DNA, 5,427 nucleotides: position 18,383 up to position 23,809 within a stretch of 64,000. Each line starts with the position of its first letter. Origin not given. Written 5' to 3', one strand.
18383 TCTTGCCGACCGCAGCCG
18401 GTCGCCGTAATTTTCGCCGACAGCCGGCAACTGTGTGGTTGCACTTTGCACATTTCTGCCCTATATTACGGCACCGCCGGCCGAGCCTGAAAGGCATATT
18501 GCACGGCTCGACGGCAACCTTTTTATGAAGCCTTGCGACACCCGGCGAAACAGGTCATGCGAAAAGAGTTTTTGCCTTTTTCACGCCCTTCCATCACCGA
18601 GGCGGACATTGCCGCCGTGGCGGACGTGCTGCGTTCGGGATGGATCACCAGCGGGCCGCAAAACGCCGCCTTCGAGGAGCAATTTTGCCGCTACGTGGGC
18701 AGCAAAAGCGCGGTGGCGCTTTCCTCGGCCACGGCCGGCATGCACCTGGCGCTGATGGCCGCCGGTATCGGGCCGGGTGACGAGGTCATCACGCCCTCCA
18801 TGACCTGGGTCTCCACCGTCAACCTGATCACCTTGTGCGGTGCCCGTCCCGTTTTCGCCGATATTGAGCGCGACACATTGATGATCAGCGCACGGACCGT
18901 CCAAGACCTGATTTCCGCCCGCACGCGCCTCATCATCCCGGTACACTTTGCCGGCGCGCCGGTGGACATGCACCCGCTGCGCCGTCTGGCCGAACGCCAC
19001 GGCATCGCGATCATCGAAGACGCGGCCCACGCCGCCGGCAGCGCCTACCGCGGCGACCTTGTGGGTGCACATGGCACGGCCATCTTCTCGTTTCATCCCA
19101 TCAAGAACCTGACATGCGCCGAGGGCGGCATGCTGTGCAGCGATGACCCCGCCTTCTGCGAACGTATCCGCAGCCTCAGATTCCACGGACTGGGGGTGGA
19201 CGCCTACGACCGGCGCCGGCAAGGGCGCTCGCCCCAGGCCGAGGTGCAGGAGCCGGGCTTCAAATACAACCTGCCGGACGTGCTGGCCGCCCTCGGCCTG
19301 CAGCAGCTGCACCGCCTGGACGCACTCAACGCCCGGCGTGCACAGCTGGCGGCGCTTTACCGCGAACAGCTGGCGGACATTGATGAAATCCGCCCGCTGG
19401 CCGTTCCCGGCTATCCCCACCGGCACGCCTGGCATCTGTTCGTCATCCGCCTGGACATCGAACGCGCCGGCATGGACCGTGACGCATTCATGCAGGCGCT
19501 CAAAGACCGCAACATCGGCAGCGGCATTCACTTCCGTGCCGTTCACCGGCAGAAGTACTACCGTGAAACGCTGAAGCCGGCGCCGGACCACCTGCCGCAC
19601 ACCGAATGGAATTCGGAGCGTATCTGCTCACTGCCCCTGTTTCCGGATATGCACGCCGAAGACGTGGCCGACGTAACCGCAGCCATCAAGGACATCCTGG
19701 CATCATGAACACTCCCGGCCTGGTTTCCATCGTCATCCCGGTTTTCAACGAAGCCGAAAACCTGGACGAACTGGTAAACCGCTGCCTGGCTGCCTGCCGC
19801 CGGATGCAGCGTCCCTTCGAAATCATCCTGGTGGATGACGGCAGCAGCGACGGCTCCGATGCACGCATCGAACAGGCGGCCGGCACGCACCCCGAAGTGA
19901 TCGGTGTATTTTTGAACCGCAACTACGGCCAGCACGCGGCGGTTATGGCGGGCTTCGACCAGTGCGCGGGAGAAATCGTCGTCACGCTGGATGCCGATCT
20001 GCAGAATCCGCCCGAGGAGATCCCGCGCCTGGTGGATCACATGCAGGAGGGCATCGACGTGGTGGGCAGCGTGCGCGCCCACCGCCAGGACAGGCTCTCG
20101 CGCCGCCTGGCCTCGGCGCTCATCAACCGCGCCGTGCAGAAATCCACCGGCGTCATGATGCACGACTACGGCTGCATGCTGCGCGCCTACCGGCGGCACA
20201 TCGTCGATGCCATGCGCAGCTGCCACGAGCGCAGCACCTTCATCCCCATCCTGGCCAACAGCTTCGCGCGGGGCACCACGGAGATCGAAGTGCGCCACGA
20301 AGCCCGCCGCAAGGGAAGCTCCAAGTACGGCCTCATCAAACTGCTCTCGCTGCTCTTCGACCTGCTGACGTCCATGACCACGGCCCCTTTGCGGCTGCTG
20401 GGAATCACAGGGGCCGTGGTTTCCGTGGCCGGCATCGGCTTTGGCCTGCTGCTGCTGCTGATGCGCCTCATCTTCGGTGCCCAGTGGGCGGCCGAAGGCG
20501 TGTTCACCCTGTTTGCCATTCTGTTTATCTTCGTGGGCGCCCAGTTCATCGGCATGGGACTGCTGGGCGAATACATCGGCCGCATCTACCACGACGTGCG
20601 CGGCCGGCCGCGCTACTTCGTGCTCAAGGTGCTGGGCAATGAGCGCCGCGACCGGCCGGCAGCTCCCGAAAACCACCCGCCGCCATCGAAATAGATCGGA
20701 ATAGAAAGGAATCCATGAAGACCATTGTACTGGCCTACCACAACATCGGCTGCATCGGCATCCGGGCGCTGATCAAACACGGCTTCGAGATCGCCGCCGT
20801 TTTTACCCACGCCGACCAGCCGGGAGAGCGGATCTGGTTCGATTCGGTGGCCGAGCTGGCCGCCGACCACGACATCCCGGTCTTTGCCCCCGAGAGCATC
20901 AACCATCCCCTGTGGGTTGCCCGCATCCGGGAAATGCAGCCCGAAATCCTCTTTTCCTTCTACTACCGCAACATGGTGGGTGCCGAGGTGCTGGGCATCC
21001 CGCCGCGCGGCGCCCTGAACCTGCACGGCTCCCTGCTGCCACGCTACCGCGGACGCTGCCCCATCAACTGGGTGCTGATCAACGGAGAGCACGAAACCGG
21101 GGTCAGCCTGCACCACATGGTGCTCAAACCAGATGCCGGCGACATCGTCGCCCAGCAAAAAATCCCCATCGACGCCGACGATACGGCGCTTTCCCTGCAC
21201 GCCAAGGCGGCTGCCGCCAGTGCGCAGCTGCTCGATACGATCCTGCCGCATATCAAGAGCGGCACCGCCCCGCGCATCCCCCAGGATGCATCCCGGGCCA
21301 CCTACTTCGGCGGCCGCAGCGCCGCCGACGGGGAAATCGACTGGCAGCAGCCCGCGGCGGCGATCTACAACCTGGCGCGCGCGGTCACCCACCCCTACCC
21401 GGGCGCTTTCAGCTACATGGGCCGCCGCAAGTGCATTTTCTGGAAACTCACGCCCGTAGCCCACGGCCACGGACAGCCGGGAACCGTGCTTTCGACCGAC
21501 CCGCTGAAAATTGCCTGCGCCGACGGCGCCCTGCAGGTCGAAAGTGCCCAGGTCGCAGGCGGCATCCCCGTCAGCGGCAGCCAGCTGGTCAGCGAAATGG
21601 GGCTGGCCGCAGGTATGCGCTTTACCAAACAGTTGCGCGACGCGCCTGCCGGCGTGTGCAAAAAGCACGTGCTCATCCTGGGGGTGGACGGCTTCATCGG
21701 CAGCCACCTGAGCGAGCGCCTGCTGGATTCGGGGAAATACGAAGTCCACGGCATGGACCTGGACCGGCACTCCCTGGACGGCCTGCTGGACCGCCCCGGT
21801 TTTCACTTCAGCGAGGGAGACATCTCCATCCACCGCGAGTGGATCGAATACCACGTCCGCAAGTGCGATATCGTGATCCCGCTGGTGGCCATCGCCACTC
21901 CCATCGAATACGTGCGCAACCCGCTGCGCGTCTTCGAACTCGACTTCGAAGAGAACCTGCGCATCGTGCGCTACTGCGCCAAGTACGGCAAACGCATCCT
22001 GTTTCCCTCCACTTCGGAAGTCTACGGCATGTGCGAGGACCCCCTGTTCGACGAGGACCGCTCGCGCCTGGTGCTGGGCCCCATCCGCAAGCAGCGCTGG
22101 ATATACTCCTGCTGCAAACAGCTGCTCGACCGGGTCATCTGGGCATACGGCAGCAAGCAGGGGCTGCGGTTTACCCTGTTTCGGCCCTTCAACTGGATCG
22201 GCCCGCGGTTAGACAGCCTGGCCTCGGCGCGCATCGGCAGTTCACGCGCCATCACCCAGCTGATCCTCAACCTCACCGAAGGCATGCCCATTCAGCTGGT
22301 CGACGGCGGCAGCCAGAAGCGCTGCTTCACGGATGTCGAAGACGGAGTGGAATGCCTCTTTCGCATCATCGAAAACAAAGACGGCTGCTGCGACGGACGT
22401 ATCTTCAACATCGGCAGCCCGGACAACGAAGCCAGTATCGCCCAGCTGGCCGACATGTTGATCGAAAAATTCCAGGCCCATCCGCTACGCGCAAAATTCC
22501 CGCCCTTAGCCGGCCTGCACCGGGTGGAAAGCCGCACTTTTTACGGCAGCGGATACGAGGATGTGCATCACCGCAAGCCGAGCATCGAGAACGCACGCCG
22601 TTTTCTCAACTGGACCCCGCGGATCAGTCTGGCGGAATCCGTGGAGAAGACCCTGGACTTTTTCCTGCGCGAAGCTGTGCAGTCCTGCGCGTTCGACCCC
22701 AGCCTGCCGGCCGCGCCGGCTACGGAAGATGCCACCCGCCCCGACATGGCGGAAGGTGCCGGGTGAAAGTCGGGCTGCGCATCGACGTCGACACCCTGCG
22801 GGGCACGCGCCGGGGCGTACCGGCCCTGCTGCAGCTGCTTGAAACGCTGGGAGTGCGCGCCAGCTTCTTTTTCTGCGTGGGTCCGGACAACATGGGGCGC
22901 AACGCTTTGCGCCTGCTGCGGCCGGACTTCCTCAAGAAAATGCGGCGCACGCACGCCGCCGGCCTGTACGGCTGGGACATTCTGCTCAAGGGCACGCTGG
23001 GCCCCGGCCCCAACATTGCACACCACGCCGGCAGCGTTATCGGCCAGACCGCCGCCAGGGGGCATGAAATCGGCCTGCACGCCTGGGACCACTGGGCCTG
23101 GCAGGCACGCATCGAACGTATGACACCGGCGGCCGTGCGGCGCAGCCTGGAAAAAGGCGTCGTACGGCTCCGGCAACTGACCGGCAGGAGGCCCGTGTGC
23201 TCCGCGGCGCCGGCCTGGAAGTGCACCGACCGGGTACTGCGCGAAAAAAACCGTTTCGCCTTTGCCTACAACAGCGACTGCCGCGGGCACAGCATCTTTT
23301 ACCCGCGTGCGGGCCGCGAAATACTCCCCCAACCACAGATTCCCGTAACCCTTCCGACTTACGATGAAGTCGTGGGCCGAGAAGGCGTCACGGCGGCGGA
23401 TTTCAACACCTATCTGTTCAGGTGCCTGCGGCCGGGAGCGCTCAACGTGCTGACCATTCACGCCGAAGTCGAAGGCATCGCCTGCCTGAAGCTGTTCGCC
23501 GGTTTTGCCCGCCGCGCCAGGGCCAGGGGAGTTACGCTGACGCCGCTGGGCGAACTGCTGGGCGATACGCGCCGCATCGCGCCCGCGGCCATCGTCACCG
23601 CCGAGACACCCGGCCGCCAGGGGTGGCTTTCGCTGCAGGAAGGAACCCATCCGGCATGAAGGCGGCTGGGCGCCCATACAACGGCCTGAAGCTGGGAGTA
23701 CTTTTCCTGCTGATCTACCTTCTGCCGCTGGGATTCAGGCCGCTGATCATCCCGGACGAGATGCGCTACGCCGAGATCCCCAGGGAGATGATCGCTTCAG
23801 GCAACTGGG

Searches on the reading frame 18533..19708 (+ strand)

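Call 32: search_protein_families(library=pfam, proteins=[window:18533-19708:+], max_evalue=0.01)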
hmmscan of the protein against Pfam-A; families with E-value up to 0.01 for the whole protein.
window:18533-19708:+ (391 aa): 4 families
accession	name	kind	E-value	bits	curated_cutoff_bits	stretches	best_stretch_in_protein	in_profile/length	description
PF01041.23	DegT_DnrJ_EryC1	-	1.1e-124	416.8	19.8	1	20-385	2-359/360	DegT/DnrJ/EryC1/StrS aminotransferase family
PF00155.27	Aminotran_1_2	-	7.7e-07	29.1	19.7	1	44-169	44-191/361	Aminotransferase class I and II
PF01276.26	OKR_DC_1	-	0.0036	16.5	27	1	11-121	36-145/417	Orn/Lys/Arg decarboxylase, major domain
PF01053.26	Cys_Met_Meta_PP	-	0.005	15.9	27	1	41-169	51-179/381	Cys/Met metabolism PLP-dependent enzyme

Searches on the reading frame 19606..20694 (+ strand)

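Call 32: search_protein_families(library=pfam, proteins=[window:19606-20694:+], max_evalue=0.01)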
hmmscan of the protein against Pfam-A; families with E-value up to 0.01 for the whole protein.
window:19606-20694:+ (362 aa): 3 families
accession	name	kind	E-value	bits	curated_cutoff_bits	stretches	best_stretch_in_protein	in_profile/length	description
PF00535.33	Glycos_transf_2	-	7e-33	114.4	23.3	1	41-201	1-165/168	Glycosyl transferase family 2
PF13641.12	Glyco_tranf_2_3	-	1e-08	35.9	27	1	37-164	1-131/230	Glycosyltransferase like family 2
PF10111.15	Glyco_tranf_2_2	-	0.0001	22.4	27.3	1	41-136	1-96/276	Glycosyltransferase like family 2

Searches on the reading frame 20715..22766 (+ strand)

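Call 32: search_protein_families(library=pfam, proteins=[window:20715-22766:+], max_evalue=0.01)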
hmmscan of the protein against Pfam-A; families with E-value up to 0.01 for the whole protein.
window:20715-22766:+ (683 aa): 4 families
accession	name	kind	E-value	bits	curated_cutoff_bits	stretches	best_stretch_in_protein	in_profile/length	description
PF01370.27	Epimerase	-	7.4e-46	156.9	20.9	1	319-567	1-240/240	NAD dependent epimerase/dehydratase family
PF16363.11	GDP_Man_Dehyd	-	2.7e-25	90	27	1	320-646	1-332/332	GDP-mannose 4,6 dehydratase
PF00551.24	Formyl_trans_N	-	1e-24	87.7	26.1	1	19-173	21-177/181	Formyl transferase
PF02911.23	Formyl_trans_C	-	7.4e-20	71.4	21.1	1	203-292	4-96/100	Formyl transferase, C-terminal domain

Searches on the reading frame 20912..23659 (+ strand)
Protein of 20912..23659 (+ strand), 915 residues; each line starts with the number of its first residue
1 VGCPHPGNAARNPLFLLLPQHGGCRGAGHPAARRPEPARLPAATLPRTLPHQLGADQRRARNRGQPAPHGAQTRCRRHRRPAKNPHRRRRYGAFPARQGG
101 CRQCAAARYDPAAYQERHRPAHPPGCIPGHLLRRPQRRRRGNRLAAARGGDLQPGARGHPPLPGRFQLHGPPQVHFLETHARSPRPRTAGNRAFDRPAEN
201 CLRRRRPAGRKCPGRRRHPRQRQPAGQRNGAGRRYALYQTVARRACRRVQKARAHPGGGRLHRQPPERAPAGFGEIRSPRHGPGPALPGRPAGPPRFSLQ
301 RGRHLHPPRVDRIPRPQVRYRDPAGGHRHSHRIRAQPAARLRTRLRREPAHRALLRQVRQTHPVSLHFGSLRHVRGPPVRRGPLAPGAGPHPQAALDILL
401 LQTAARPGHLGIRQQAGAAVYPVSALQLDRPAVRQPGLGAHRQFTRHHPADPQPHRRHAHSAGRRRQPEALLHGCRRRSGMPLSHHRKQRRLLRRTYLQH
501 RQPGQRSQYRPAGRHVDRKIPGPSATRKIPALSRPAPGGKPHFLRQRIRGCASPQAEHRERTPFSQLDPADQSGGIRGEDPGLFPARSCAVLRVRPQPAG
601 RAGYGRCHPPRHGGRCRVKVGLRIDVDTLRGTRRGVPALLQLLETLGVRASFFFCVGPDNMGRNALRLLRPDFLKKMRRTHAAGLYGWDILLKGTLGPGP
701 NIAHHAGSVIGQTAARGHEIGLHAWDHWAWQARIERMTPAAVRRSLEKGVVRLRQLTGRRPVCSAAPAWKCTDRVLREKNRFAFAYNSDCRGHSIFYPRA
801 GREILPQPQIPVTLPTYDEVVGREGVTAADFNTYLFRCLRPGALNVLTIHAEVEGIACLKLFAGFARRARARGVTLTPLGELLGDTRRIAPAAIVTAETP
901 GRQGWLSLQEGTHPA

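Call 32: search_protein_families(library=pfam, proteins=[window:20912-23659:+], max_evalue=0.01)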
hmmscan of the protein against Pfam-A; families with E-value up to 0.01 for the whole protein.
window:20912-23659:+ (915 aa): 1 family
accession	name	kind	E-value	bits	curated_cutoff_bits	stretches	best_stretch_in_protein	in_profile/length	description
PF01522.26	Polysacc_deac_1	-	7.4e-09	36.1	23.1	1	632-782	17-119/124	Polysaccharide deacetylase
